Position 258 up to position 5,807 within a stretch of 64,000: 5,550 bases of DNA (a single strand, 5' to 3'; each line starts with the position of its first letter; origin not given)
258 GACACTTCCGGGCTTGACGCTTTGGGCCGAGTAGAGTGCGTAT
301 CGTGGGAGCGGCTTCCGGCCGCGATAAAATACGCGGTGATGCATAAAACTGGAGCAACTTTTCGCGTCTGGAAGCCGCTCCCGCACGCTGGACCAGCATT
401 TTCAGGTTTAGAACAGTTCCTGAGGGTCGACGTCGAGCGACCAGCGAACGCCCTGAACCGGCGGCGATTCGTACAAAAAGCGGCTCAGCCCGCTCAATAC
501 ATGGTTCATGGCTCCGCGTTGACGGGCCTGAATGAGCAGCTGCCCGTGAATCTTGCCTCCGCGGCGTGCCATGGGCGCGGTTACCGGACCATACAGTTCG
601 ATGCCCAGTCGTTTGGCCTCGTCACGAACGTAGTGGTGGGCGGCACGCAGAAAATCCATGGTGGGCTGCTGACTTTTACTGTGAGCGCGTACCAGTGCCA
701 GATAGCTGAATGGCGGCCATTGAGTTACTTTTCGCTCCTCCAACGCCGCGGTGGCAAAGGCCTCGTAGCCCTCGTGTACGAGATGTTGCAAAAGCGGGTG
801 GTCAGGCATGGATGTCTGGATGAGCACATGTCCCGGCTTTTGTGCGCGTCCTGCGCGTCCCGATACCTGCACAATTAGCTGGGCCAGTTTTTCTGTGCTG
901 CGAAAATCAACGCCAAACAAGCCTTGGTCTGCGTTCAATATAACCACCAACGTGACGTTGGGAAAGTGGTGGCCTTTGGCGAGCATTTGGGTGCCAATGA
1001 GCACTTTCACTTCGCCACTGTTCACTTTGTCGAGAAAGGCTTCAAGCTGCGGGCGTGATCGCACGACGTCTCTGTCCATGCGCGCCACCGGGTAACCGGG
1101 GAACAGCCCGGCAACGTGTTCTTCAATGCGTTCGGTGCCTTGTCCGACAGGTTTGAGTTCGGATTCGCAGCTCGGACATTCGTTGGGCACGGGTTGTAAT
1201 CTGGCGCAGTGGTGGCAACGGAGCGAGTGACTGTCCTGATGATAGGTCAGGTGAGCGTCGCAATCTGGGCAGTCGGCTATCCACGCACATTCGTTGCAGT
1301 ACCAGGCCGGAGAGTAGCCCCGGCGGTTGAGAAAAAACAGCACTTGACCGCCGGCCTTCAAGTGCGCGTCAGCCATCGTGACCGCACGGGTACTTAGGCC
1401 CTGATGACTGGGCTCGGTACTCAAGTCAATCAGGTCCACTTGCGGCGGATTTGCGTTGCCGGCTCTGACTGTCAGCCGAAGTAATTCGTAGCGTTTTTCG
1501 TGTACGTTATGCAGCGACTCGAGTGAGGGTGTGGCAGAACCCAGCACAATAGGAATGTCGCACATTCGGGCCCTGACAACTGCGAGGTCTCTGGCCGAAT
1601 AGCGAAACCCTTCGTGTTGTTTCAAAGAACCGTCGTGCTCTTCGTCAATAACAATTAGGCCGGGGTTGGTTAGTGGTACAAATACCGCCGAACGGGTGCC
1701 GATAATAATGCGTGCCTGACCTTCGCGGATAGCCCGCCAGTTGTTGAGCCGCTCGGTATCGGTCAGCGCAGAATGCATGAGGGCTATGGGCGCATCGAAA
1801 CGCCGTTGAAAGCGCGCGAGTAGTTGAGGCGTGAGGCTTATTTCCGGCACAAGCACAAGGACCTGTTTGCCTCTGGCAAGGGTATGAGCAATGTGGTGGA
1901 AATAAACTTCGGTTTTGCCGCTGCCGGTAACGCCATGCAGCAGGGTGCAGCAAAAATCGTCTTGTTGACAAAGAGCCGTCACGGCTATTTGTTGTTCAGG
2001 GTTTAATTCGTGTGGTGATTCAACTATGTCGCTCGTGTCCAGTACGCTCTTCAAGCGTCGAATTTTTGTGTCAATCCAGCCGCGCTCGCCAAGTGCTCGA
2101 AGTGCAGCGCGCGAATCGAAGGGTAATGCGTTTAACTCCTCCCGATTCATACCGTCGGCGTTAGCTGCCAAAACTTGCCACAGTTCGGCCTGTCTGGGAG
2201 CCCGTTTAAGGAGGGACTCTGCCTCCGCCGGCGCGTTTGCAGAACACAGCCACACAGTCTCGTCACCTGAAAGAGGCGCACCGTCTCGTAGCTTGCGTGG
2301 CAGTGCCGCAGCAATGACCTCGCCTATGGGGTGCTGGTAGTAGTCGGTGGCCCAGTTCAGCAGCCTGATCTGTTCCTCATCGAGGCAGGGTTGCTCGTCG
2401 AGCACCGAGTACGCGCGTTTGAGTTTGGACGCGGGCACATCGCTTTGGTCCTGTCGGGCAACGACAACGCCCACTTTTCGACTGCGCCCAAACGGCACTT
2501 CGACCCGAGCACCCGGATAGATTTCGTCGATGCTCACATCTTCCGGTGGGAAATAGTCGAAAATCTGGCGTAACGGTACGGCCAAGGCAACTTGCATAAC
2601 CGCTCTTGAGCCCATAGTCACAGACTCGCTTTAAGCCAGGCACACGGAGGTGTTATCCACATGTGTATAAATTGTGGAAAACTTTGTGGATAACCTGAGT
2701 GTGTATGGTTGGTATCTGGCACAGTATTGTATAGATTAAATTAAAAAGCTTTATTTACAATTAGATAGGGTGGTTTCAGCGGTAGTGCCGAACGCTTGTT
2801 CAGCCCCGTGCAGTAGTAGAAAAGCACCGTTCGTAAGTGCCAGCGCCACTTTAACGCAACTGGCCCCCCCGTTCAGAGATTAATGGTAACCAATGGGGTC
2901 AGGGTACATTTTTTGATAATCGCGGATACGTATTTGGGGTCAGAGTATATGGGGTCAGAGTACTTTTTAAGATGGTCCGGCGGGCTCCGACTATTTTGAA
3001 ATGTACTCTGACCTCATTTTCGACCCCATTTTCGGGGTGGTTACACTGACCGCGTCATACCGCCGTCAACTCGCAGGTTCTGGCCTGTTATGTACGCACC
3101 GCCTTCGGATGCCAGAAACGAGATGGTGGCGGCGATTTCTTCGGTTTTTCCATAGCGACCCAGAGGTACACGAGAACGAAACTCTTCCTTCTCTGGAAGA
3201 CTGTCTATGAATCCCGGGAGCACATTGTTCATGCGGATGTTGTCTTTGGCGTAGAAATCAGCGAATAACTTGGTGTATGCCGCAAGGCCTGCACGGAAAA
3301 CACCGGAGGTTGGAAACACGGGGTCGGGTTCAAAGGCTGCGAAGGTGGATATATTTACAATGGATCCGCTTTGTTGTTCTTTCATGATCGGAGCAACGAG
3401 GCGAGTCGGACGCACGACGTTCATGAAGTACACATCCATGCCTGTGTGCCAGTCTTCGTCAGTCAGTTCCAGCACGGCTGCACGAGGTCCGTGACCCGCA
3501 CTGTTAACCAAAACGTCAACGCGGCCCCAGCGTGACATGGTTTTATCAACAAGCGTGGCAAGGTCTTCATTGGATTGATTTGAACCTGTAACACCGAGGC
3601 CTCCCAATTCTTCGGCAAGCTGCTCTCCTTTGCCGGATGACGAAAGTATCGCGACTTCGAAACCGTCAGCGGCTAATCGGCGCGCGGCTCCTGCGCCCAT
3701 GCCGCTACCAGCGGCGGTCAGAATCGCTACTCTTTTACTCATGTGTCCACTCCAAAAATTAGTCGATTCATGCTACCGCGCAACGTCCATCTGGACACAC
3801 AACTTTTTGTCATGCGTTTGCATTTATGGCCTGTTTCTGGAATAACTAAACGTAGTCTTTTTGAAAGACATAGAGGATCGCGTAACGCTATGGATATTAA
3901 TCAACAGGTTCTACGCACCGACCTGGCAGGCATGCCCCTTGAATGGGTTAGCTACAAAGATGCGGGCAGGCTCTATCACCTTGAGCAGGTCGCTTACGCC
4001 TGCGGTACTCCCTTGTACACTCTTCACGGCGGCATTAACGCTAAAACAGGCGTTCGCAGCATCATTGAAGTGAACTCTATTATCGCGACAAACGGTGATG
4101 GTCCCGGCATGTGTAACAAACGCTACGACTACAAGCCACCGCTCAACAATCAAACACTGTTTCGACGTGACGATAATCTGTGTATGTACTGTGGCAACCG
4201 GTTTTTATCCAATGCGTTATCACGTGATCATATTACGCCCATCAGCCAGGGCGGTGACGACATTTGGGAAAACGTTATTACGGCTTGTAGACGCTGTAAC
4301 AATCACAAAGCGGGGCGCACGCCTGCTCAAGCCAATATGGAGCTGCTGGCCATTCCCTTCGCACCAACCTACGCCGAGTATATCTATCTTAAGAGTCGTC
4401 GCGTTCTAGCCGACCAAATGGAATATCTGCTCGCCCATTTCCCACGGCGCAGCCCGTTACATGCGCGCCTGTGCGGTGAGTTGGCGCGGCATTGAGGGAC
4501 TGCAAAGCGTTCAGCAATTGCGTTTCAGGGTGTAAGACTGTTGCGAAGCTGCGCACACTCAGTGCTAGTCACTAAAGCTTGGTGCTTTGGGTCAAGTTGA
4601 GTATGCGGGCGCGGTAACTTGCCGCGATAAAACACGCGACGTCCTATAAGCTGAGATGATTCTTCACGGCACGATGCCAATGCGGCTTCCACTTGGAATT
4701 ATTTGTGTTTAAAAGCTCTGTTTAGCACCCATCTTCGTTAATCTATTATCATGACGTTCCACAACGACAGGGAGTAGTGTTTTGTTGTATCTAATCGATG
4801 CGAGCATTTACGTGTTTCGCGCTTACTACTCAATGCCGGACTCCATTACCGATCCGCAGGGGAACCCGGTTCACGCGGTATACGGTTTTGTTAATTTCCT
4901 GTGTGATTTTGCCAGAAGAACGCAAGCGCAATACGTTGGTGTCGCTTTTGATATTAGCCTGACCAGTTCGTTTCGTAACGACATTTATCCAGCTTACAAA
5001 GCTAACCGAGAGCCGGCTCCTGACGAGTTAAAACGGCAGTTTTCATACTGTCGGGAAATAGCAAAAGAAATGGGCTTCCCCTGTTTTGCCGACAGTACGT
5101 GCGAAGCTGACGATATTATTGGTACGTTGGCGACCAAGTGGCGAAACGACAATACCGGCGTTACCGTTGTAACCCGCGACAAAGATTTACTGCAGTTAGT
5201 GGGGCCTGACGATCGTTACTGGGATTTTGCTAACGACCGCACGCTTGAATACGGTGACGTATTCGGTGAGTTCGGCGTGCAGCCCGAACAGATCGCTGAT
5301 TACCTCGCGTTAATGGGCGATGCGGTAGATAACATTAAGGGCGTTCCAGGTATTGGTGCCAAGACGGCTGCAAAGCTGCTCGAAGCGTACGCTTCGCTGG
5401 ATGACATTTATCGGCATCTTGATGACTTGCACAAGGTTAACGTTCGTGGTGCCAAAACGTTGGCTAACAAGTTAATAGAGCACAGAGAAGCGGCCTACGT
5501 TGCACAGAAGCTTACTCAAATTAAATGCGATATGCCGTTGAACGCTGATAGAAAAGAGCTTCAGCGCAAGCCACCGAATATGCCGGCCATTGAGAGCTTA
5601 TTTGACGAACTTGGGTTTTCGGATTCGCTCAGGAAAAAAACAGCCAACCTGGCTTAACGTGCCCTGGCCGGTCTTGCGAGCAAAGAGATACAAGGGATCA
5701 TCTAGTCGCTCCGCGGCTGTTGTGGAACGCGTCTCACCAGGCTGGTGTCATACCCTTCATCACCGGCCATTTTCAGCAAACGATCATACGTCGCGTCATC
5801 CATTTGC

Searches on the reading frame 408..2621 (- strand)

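Call 54: search_protein_families(library=pfam, proteins=[window:408-2621:-], max_evalue=0.0001)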
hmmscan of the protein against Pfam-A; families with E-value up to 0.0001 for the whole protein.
window:408-2621:- (737 aa): 7 families
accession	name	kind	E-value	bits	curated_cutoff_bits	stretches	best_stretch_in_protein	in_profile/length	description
PF17764.6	PriA_3primeBD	-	3.9e-29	100.8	22.7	1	10-108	1-96/96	3'DNA-binding domain (3'BD)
PF00270.35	DEAD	-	2.8e-21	76.4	26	1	207-372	1-166/167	DEAD/DEAH box helicase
PF18074.6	PriA_C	-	6.6e-19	69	26.9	1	637-733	1-95/95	Primosomal protein N C-terminal domain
PF04851.21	ResIII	-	1.1e-14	55.1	22.5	1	204-365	2-162/164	Type III restriction enzyme, res subunit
PF00271.37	Helicase_C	-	2.7e-14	53.8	23.5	1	507-593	38-109/110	Helicase conserved C-terminal domain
PF18319.7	Zn_ribbon_PriA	-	4.4e-09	36.6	26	1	451-477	1-27/27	PriA DNA helicase Cys-rich region (CRR) domain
PF13604.12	AAA_30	-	6e-05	23.3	27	0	205-328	1-97/191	AAA domain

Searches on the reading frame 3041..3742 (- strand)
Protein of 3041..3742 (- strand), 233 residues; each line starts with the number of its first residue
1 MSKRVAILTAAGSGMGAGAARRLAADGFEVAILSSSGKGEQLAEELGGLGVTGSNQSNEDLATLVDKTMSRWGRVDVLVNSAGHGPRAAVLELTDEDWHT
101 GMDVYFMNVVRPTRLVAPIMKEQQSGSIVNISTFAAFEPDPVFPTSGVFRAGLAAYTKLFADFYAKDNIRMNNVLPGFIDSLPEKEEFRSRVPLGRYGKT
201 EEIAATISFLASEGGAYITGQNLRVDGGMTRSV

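Call 54: search_protein_families(library=pfam, proteins=[window:3041-3742:-], max_evalue=0.0001)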
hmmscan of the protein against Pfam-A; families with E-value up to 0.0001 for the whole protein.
window:3041-3742:- (233 aa): 2 families
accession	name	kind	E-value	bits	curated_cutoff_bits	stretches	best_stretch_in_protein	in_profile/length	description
PF13561.12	adh_short_C2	-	1.3e-47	162.8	27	1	11-230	4-236/236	Enoyl-(Acyl carrier protein) reductase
PF00106.31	adh_short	-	1.1e-34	120.1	26.6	1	5-181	2-184/195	short chain dehydrogenase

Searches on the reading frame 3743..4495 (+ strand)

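Call 54: search_protein_families(library=pfam, proteins=[window:3743-4495:+], max_evalue=0.0001)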
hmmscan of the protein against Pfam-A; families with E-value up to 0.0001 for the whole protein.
window:3743-4495:+ (250 aa): 3 families
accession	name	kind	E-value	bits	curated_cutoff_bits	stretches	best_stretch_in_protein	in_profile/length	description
PF14279.12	HNH_5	-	4.2e-15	55.8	27.5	1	147-201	1-55/56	HNH endonuclease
PF01844.29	HNH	-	1.6e-14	54.2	21.4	1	147-189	1-44/47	HNH endonuclease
PF13395.12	HNH_4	-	4.3e-07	30.2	22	1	147-194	1-53/54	HNH endonuclease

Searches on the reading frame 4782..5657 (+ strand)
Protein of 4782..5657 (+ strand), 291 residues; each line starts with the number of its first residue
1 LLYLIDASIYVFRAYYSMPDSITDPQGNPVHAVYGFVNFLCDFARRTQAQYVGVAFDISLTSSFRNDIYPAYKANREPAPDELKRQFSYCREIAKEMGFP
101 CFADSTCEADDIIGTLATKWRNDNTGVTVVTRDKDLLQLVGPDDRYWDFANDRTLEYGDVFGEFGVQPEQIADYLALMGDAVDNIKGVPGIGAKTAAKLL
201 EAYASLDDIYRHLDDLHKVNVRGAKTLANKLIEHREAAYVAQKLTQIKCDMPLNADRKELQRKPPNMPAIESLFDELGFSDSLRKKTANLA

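Call 54: search_protein_families(library=pfam, proteins=[window:4782-5657:+], max_evalue=0.0001)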
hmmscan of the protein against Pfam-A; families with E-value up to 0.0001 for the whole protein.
window:4782-5657:+ (291 aa): 2 families
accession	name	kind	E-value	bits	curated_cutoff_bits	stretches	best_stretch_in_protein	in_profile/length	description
PF02739.22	5_3_exonuc_N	-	5.9e-47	159.9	34.3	1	2-148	2-146/164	5'-3' exonuclease, N-terminal resolvase-like domain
PF01367.25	5_3_exonuc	-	8.2e-32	110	40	1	166-266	1-95/97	5'-3' exonuclease, C-terminal SAM fold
